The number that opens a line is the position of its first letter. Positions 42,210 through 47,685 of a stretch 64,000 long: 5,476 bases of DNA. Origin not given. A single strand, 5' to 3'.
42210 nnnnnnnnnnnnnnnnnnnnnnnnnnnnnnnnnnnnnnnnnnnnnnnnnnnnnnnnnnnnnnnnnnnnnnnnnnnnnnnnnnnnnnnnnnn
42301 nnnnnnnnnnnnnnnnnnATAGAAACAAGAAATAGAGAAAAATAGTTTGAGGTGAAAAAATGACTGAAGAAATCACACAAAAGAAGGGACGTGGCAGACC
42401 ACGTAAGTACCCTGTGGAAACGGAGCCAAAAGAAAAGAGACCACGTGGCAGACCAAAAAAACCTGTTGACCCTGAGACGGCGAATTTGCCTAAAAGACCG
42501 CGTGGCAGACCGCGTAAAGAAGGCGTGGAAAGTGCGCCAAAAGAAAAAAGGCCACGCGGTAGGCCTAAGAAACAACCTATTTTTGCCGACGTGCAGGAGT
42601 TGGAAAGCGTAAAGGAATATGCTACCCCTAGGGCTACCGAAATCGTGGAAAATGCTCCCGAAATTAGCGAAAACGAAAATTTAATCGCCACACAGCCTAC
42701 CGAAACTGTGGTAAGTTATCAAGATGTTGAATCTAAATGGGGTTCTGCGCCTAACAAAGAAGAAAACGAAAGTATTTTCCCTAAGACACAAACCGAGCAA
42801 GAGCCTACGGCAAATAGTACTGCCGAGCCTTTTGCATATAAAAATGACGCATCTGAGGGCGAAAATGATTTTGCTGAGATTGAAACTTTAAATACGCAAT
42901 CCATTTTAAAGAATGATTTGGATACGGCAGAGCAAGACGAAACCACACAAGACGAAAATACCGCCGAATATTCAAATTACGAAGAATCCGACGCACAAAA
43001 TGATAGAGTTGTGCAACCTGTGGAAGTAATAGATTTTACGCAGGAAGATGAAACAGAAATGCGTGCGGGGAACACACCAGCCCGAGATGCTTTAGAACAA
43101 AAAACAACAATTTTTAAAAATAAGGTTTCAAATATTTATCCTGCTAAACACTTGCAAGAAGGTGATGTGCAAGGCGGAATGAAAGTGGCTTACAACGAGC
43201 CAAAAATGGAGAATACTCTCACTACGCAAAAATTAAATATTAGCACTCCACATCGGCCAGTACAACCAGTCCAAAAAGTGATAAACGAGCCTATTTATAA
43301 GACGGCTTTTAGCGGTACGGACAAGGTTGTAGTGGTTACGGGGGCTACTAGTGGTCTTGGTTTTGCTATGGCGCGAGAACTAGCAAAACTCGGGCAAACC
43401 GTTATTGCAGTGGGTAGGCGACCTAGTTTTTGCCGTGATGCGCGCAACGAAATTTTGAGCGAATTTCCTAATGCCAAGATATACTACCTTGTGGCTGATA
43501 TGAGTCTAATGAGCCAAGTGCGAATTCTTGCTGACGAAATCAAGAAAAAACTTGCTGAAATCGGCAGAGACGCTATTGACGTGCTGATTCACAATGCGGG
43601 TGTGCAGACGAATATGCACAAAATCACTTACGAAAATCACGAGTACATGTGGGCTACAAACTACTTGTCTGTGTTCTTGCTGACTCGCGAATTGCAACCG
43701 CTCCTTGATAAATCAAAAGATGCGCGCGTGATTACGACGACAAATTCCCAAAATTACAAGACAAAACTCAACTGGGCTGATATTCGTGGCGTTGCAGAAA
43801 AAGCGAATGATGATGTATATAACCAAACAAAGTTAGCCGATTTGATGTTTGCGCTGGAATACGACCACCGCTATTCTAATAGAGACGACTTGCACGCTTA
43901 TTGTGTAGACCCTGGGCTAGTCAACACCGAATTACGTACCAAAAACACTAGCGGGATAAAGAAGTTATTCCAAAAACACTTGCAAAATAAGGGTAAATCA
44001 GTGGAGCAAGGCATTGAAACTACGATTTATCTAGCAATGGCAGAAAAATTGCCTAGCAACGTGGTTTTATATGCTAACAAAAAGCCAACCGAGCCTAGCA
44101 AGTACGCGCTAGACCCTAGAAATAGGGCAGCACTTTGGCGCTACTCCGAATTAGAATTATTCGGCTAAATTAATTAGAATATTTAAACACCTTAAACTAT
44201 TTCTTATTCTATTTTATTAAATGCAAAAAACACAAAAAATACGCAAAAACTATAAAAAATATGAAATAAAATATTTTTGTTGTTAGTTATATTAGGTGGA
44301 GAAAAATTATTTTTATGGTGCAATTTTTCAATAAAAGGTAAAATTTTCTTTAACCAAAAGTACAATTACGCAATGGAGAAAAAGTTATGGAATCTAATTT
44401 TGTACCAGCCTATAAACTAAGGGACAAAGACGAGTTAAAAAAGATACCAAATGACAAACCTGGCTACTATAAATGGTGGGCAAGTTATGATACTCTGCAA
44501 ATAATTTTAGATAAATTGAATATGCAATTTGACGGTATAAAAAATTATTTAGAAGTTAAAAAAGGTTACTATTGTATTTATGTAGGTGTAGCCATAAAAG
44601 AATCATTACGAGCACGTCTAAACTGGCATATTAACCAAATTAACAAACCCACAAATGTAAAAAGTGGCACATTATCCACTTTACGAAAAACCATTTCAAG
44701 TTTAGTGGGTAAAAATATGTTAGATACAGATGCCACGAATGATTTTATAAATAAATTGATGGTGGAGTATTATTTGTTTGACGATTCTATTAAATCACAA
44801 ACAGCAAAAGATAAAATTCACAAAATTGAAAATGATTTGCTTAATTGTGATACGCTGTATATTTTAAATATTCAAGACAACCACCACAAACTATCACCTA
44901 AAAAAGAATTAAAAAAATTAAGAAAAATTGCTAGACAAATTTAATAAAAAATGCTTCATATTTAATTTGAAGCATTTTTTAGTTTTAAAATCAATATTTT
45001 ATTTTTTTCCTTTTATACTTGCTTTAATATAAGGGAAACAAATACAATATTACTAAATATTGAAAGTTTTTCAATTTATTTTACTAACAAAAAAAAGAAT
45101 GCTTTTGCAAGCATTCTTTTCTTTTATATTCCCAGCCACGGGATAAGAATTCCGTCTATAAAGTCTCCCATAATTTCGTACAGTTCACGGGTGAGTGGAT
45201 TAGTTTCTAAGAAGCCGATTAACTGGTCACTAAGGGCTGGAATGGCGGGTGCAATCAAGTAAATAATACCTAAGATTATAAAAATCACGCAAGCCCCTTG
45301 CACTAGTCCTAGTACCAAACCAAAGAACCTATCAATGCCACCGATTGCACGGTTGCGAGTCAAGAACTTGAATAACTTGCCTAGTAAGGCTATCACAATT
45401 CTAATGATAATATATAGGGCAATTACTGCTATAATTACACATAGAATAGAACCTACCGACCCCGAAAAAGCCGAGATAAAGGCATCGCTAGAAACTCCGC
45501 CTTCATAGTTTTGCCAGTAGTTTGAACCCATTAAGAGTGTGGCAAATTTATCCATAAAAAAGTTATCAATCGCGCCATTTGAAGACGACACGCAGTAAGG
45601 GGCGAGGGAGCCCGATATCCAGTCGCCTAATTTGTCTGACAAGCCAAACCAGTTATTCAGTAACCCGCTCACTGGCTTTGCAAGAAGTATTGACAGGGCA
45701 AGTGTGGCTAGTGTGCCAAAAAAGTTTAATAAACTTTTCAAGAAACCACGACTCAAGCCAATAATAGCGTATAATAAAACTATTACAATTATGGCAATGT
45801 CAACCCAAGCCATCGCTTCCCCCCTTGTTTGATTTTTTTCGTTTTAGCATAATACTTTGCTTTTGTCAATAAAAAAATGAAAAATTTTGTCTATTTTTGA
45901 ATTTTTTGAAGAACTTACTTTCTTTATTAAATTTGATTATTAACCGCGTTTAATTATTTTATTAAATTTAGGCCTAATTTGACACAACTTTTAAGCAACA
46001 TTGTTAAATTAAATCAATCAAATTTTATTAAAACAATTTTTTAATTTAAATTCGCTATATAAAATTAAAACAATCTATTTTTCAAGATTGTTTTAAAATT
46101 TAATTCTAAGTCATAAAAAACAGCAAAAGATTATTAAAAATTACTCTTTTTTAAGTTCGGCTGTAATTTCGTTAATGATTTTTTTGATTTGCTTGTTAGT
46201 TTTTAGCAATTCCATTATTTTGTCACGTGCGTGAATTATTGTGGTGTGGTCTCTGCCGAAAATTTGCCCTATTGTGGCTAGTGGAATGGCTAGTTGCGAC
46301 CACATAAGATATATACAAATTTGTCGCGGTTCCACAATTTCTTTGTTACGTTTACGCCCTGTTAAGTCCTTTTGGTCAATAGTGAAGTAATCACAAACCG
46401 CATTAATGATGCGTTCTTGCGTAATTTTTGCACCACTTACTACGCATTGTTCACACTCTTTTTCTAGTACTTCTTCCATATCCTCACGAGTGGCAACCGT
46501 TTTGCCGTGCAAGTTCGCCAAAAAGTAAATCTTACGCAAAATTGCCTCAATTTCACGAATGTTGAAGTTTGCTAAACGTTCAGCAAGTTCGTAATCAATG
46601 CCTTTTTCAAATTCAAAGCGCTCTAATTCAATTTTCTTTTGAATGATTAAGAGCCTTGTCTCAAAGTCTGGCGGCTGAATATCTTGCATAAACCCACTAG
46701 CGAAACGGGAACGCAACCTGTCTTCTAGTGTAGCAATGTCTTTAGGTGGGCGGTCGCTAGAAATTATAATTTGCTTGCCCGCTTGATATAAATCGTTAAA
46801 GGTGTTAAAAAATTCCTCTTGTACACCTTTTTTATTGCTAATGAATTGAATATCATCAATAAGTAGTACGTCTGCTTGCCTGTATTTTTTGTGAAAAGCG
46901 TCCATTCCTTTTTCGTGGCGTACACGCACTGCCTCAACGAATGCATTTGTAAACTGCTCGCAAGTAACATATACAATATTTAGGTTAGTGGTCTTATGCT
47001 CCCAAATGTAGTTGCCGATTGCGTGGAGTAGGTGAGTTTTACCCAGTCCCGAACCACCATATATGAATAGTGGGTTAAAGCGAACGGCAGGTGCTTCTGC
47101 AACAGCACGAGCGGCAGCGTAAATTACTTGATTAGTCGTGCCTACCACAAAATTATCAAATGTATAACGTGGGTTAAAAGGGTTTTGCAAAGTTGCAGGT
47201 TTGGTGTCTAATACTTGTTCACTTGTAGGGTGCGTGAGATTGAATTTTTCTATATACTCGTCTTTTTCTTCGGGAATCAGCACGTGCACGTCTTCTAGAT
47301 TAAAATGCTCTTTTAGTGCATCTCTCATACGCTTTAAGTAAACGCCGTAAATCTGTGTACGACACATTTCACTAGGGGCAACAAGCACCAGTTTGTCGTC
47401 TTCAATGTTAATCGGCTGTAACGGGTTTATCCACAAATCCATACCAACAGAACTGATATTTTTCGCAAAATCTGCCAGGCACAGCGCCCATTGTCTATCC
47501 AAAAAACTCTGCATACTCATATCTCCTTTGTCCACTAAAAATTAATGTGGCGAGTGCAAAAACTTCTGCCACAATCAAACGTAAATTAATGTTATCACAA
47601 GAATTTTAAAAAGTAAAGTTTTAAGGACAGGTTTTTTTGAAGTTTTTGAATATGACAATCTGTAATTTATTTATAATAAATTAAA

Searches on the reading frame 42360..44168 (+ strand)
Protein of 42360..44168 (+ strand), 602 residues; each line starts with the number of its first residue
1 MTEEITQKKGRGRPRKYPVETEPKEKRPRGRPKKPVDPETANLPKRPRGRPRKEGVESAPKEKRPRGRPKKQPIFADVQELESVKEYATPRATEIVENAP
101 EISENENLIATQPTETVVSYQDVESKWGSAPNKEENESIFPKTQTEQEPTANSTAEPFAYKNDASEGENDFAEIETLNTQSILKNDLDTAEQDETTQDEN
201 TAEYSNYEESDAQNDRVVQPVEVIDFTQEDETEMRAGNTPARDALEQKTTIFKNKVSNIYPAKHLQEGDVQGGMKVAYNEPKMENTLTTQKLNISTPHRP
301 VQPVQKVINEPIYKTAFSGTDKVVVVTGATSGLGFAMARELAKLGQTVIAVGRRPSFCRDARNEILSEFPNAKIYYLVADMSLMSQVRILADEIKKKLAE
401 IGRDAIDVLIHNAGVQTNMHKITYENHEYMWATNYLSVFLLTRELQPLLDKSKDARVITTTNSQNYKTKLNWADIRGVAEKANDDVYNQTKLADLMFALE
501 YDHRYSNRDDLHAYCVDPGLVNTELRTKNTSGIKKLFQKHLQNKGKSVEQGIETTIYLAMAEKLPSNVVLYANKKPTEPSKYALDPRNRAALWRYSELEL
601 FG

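Call 10: search_protein_families(library=pfam, proteins=[window:42360-44168:+])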
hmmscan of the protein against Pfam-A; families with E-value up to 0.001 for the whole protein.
window:42360-44168:+ (602 aa): 6 families
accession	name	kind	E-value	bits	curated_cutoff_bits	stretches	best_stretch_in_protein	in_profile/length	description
PF00106.31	adh_short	-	6.7e-27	94.7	26.6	1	322-530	1-191/195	short chain dehydrogenase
PF13561.12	adh_short_C2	-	9.7e-14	51.9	27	1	328-465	1-133/236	Enoyl-(Acyl carrier protein) reductase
PF08659.16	KR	-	4.5e-06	27.1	22.6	1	324-417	3-93/180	KR domain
PF23441.1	SDR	-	4.3e-05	23.5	27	1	322-479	8-167/258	SDR-like rossmann domain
PF01370.27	Epimerase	-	0.00014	21.8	20.9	1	324-438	1-95/240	NAD dependent epimerase/dehydratase family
PF02178.24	AT_hook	-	0.00026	20.9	17.4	0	8-19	1-12/13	AT hook motif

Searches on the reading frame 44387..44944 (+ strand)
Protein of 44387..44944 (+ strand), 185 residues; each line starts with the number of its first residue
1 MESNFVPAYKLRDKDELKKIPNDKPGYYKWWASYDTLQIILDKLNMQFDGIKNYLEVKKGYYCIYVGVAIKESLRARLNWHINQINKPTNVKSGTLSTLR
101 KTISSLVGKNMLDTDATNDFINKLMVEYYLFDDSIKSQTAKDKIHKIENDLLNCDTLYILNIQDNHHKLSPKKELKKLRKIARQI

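Call 10: search_protein_families(library=pfam, proteins=[window:44387-44944:+])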
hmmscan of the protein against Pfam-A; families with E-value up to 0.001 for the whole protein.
window:44387-44944:+ (185 aa): 1 family
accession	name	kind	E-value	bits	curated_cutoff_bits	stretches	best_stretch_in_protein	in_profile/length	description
PF20815.3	GIY_YIG_2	-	3.5e-23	82.7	22.4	1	26-180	1-152/153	GIY-YIG catalytic domain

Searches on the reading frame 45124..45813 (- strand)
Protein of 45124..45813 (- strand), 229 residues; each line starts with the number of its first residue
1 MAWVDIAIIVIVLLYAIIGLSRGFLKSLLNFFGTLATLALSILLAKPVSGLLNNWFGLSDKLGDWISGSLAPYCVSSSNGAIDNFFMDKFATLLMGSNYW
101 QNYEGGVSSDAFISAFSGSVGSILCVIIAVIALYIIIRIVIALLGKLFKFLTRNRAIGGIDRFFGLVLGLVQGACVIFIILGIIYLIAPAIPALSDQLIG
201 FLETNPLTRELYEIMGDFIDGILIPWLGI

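Call 10: search_protein_families(library=pfam, proteins=[window:45124-45813:-])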
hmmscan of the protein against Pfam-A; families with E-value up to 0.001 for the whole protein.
window:45124-45813:- (229 aa): 1 family
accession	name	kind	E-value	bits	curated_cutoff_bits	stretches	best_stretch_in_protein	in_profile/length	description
PF02674.22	Colicin_V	-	1e-15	58.4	29.3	1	4-188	1-122/144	Colicin V production protein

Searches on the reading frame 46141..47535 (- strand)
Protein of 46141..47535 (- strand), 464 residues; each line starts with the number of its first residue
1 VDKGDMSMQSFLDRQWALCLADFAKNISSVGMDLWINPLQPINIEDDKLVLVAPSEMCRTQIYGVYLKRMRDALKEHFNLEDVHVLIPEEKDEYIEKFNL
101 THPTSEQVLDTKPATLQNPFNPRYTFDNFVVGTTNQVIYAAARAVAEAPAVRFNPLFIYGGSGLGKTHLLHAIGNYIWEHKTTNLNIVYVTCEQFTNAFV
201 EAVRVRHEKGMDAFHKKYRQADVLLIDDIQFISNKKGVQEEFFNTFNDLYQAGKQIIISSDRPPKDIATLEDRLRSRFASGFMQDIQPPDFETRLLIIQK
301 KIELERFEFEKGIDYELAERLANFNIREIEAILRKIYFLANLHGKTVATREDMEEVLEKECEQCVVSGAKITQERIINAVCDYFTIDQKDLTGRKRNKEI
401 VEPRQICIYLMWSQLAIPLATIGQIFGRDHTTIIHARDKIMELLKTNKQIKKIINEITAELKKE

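Call 10: search_protein_families(library=pfam, proteins=[window:46141-47535:-])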
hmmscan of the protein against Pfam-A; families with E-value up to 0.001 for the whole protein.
window:46141-47535:- (464 aa): 10 families
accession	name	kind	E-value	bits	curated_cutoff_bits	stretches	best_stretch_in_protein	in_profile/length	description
PF00308.24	Bac_DnaA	-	5.9e-66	222.1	23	1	121-283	2-160/162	Bacterial DnaA ATPAse domain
PF08299.17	Bac_DnaA_C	-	1.1e-23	83.5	31.5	1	374-440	2-69/69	Bacterial dnaA protein helix-turn-helix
PF00004.35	AAA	-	5.3e-08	33.8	21.2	1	157-278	2-123/131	ATPase family associated with various cellular activities (AAA)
PF11638.13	DnaA_N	-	2.6e-07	30.7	24.6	1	14-75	2-64/65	DnaA N-terminal domain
PF01695.23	IstB_IS21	-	1.2e-05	25.3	24.1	1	156-262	95-194/238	IstB-like ATP binding protein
PF13401.12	AAA_22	-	3e-05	24.8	27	0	156-252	8-110/130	AAA domain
PF13173.12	AAA_14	-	3.6e-05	24.2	27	1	154-253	3-88/129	AAA domain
PF01637.24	ATPase_2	-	0.00028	21.2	33.2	0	153-261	20-117/225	ATPase domain predominantly from Archaea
PF13191.12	AAA_16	-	0.00034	21.6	32.6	0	142-227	13-103/167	AAA ATPase domain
PF00910.28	RNA_helicase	-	0.00071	20.5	21.5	0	157-246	2-71/105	RNA helicase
